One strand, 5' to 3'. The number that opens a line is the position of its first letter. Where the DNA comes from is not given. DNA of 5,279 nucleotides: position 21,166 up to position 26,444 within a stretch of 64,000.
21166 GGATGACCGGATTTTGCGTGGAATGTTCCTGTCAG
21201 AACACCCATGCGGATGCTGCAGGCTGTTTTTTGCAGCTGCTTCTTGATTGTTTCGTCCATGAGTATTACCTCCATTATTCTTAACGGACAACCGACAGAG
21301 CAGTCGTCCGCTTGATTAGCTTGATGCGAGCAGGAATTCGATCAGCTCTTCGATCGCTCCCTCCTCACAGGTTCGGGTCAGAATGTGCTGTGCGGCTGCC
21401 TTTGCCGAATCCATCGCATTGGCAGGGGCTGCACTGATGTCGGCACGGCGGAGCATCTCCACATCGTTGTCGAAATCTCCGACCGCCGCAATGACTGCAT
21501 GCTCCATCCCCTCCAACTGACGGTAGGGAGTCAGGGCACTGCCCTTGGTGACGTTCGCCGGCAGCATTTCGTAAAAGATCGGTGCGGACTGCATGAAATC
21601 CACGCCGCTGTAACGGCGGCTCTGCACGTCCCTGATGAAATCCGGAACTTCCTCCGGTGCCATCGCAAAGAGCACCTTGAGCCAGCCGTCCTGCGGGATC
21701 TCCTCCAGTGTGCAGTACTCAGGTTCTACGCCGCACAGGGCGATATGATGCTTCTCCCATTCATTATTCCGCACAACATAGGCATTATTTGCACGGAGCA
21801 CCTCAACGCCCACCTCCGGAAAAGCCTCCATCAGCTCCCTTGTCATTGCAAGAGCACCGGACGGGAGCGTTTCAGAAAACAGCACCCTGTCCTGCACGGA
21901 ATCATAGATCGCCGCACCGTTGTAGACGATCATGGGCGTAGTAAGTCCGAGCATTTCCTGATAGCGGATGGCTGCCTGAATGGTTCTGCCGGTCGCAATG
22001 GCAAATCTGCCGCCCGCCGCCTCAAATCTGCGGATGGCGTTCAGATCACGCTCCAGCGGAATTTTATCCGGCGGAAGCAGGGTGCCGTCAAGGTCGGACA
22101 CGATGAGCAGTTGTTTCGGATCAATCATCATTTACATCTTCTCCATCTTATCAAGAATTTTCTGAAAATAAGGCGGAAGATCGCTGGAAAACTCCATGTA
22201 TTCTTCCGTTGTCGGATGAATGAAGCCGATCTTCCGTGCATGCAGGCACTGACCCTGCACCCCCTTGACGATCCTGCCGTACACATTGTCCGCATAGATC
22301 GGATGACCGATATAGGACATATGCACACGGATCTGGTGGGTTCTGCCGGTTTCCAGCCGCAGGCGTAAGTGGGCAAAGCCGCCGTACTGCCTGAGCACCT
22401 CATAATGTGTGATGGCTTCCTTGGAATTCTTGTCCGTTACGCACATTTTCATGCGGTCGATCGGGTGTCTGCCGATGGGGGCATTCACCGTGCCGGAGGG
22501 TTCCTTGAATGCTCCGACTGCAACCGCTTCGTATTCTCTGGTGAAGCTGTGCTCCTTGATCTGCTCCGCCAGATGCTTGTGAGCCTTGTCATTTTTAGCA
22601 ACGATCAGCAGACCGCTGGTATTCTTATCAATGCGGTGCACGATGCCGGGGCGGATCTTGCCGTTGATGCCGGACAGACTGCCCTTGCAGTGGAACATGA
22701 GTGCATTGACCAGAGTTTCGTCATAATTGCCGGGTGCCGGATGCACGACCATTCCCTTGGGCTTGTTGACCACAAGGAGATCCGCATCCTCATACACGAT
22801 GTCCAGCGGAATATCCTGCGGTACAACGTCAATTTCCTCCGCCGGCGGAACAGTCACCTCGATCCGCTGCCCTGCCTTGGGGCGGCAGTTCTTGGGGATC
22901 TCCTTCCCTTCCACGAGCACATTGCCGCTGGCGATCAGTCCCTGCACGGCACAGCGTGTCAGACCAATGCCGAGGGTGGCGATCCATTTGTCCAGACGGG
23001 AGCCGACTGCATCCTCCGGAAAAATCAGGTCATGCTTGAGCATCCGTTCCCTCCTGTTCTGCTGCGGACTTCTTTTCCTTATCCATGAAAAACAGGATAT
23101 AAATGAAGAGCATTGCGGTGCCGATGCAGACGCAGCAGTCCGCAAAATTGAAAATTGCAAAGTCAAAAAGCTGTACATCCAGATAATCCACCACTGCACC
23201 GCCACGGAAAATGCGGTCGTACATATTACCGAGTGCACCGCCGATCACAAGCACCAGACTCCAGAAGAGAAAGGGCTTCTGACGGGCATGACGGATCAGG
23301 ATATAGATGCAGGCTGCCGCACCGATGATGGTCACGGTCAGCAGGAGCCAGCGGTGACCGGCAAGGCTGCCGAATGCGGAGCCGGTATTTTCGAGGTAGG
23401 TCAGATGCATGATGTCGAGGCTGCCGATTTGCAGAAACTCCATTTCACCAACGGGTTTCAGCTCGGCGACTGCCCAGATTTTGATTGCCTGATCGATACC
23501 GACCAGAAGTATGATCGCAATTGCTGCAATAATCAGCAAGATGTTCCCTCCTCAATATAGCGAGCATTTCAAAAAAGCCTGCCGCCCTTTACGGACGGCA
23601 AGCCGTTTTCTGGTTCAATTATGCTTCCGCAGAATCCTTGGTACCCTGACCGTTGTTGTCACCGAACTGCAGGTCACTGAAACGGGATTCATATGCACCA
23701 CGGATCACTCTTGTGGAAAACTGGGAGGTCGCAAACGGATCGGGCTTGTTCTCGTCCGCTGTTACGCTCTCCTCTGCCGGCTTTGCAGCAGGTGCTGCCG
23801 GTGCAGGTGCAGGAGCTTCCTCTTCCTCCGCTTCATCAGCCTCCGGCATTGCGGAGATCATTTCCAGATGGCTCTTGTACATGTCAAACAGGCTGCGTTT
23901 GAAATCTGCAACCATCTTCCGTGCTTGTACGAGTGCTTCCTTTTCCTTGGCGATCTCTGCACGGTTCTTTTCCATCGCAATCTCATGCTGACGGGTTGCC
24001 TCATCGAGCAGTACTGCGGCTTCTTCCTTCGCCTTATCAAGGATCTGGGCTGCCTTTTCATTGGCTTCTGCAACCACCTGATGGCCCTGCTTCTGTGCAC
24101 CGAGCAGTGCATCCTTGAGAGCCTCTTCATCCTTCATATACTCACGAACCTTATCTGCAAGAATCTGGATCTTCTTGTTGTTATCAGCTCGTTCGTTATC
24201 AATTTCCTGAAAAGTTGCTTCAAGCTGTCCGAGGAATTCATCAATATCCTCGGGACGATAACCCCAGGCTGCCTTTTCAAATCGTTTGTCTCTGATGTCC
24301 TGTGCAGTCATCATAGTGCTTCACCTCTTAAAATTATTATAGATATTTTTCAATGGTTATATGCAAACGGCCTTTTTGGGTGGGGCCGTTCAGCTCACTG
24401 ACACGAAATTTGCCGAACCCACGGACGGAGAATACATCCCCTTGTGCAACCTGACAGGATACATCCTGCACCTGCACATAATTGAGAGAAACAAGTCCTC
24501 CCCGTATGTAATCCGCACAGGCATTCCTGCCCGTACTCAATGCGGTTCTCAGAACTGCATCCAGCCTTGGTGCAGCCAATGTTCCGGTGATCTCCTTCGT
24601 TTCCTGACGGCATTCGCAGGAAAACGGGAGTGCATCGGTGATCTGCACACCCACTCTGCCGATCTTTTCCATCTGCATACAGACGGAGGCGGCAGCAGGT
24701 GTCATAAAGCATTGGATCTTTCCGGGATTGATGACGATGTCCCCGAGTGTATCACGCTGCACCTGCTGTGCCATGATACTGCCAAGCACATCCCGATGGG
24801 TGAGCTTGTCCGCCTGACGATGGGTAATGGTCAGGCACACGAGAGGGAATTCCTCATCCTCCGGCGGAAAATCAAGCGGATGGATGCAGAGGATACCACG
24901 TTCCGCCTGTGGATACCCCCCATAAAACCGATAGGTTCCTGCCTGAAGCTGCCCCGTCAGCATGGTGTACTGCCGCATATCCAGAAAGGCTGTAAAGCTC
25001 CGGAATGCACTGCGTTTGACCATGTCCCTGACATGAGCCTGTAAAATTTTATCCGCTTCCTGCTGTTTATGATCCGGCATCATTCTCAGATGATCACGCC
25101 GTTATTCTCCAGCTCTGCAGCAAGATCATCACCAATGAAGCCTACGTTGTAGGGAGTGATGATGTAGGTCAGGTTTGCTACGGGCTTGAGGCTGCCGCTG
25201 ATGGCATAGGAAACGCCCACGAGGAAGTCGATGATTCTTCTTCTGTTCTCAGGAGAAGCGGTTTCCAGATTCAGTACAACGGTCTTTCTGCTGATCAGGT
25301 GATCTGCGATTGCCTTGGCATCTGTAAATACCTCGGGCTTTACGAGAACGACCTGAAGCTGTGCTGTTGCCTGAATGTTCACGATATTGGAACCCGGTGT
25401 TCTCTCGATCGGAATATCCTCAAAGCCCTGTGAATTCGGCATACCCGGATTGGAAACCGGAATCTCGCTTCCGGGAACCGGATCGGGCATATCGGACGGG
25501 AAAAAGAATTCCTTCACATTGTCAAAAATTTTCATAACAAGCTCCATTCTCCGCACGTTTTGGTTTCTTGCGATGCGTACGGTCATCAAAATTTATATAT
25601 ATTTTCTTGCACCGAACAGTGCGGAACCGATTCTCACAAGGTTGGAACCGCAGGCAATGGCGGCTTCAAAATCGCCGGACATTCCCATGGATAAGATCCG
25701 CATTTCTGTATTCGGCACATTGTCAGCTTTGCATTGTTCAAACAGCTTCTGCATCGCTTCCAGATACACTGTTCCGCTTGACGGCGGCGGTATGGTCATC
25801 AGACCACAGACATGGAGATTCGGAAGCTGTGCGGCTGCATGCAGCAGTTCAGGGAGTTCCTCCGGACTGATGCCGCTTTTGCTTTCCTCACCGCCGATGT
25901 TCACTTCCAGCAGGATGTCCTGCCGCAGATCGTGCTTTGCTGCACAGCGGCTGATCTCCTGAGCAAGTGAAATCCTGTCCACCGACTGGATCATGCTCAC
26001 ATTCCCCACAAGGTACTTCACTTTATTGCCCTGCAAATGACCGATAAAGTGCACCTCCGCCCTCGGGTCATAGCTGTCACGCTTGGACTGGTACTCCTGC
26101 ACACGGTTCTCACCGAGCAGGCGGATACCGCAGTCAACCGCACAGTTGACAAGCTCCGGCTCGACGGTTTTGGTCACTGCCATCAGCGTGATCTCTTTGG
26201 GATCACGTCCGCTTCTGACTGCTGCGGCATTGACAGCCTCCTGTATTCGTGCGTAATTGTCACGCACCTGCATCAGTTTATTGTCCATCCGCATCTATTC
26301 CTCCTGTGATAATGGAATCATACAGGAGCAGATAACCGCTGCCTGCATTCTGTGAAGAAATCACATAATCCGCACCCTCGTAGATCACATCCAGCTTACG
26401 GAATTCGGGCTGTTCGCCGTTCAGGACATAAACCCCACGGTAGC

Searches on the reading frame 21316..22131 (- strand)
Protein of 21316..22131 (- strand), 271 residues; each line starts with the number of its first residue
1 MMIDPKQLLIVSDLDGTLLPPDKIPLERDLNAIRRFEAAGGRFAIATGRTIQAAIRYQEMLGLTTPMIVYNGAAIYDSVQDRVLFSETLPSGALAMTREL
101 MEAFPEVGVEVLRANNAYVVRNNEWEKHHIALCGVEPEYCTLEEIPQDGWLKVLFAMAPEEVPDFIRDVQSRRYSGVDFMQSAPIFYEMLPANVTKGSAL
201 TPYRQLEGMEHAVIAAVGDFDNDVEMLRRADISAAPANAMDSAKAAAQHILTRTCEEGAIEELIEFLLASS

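Call 35: search_protein_families(library=pfam, proteins=[window:21316-22131:-], max_evalue=0.00001)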
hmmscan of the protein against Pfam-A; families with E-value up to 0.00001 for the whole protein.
window:21316-22131:- (271 aa): 2 families
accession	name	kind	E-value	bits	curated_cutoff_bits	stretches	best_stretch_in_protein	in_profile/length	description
PF08282.18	Hydrolase_3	-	1.6e-44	153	20.9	1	10-261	1-253/255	haloacid dehalogenase-like hydrolase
PF05116.19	S6PP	-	2.4e-12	47.4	20.3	1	7-78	2-75/247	Sucrose-6F-phosphate phosphohydrolase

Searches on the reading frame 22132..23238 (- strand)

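Call 35: search_protein_families(library=pfam, proteins=[window:22132-23238:-], max_evalue=0.00001)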
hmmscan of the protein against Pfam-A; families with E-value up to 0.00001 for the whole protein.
window:22132-23238:- (368 aa): 1 family
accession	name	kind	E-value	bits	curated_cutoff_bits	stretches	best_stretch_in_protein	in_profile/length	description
PF00849.27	PseudoU_synth_2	-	8.3e-36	123.9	26.8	1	153-308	1-151/152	RNA pseudouridylate synthase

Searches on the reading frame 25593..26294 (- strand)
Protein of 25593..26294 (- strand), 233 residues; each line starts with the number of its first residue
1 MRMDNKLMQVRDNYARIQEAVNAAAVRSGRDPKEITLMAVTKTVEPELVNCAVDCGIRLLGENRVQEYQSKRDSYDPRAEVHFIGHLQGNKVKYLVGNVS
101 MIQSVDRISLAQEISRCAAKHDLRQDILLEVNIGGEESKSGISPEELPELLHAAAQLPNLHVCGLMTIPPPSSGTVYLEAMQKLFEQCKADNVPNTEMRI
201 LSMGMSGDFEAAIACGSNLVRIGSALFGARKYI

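Call 35: search_protein_families(library=pfam, proteins=[window:25593-26294:-], max_evalue=0.00001)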
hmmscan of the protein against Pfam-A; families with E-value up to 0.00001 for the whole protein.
window:25593-26294:- (233 aa): 1 family
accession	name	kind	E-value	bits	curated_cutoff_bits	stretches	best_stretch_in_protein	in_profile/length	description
PF01168.26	Ala_racemase_N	-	7.7e-24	85.1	24.1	1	22-230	9-219/220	Alanine racemase, N-terminal domain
